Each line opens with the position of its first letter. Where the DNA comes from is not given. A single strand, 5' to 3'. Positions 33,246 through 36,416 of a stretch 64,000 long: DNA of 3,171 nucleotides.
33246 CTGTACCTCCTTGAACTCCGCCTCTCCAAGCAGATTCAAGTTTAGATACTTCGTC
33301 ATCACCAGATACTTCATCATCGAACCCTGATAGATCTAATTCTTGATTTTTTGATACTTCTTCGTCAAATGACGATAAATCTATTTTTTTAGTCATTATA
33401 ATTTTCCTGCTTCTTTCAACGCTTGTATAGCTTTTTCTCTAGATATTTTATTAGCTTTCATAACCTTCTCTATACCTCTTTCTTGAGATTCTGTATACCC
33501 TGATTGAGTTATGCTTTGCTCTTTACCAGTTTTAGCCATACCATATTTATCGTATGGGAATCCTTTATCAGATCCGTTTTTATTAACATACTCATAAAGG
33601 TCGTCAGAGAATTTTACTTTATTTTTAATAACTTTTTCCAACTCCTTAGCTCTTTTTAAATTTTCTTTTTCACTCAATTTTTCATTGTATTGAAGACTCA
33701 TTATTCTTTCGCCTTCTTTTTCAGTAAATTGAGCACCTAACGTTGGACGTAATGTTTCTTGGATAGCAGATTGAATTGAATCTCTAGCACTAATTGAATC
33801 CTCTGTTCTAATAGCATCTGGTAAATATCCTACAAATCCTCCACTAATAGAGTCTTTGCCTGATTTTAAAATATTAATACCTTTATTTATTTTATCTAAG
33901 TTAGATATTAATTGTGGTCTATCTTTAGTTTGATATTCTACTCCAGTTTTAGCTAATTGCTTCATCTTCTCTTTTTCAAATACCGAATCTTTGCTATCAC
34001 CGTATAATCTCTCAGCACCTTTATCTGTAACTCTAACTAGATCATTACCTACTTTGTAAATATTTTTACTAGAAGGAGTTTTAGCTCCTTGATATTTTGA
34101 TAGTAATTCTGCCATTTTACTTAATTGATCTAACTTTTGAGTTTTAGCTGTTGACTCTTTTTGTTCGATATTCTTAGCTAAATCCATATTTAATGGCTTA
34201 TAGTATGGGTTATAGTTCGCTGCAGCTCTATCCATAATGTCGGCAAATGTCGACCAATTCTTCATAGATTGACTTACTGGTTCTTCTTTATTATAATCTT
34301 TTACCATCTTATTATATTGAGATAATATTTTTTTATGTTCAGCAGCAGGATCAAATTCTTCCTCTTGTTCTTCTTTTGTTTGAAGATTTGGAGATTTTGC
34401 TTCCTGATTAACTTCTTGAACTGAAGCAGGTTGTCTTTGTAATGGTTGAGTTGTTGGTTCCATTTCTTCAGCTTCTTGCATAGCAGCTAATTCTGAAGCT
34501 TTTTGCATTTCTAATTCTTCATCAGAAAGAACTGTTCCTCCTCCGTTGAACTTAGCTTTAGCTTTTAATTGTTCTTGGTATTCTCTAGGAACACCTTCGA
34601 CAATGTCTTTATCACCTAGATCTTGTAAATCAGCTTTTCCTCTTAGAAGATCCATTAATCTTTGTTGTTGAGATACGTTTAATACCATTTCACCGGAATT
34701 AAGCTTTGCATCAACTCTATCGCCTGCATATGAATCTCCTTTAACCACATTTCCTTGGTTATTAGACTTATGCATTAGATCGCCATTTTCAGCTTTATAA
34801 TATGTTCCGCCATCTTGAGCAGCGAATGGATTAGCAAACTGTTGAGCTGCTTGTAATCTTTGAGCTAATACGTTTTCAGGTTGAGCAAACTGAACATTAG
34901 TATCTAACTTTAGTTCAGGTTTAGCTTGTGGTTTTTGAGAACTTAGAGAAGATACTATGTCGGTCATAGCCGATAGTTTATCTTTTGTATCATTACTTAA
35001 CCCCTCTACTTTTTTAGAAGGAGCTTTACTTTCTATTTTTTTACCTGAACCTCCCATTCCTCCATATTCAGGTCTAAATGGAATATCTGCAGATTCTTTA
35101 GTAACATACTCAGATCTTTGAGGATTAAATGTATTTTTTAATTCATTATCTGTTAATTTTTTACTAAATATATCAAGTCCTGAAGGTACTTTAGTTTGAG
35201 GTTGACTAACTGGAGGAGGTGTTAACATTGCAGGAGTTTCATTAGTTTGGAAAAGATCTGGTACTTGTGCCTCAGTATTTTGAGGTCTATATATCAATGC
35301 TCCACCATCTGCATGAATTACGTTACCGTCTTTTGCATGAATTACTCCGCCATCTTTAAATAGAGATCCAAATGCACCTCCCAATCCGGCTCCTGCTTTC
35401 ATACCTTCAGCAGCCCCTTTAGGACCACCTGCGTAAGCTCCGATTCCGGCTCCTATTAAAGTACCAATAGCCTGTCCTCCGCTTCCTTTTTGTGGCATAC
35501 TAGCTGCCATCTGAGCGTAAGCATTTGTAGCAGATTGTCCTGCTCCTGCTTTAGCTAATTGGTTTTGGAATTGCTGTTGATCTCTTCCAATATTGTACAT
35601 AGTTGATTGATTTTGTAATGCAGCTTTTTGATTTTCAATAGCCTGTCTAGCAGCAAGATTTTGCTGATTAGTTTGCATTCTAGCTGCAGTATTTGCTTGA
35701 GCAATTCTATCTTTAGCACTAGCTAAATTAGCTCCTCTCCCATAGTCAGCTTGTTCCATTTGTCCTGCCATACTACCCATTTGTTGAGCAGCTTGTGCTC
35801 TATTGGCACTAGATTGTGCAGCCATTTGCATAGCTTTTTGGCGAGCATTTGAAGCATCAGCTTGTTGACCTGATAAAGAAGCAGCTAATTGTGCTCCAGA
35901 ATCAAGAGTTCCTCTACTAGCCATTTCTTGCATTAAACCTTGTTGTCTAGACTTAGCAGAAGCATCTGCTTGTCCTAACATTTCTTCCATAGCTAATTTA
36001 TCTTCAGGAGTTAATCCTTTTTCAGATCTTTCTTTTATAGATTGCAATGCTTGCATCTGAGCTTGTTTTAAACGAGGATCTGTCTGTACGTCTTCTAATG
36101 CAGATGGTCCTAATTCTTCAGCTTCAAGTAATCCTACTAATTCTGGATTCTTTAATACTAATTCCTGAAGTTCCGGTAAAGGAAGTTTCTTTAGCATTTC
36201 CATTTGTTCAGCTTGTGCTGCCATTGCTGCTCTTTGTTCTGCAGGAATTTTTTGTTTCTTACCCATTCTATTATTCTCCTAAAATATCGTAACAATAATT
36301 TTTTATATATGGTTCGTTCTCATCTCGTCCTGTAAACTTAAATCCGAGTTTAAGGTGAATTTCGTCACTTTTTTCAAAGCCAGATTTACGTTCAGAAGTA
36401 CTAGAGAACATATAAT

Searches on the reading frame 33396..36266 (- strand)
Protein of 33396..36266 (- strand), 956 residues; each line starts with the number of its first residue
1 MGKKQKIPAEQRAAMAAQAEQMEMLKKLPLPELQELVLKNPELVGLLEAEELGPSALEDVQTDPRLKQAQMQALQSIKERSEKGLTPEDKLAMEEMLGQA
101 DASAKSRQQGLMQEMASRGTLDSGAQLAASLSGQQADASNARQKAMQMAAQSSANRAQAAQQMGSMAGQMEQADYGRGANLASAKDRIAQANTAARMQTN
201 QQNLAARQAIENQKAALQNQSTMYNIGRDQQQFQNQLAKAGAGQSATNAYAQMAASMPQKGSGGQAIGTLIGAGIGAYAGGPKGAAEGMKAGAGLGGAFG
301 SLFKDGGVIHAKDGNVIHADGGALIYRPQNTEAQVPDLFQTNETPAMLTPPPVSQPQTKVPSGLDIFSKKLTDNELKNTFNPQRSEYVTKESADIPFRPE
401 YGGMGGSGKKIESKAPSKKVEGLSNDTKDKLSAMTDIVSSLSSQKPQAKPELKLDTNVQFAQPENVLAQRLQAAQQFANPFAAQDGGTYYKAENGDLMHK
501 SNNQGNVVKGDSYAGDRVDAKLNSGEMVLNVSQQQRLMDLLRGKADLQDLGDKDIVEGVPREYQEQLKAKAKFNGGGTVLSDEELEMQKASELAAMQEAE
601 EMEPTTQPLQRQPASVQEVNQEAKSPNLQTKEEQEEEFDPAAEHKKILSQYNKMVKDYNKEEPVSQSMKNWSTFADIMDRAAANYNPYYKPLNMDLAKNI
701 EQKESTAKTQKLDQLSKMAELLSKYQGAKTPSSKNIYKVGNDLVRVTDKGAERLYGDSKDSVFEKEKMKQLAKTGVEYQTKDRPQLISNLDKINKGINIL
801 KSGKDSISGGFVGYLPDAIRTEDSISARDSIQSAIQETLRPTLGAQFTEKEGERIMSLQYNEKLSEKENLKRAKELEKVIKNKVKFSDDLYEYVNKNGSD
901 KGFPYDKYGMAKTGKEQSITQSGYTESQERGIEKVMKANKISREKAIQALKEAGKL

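Call 10: search_protein_families(library=phrogs, proteins=[window:33396-36266:-], max_evalue=0.001)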
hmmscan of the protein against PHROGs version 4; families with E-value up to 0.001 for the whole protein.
window:33396-36266:- (956 aa): 1 family
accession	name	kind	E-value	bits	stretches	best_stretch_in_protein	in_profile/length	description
phrog_24676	-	tail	9.7e-06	25.3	1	504-544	510-550/587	tail length tape measure protein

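Call 11: search_protein_families(library=pfam, proteins=[window:33396-36266:-], max_evalue=0.01)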
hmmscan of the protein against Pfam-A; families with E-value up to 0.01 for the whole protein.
window:33396-36266:- (956 aa): 0 families

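Call 84: search_solved_structures(query=window:33396-36266:-, max_evalue=1)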
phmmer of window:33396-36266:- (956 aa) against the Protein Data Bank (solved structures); distinct sequences matched with E-value up to 1: 3.
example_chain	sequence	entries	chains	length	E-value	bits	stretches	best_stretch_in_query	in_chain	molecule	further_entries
5hda_A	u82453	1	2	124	0.85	11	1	581-665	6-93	Zinc finger MYND domain-containing protein 11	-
9lp4_A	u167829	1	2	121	0.94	10.9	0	582-665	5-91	Zinc finger MYND domain-containing protein 11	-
9vc7_A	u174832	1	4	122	0.96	10.8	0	582-665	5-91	Zinc finger MYND domain-containing protein 11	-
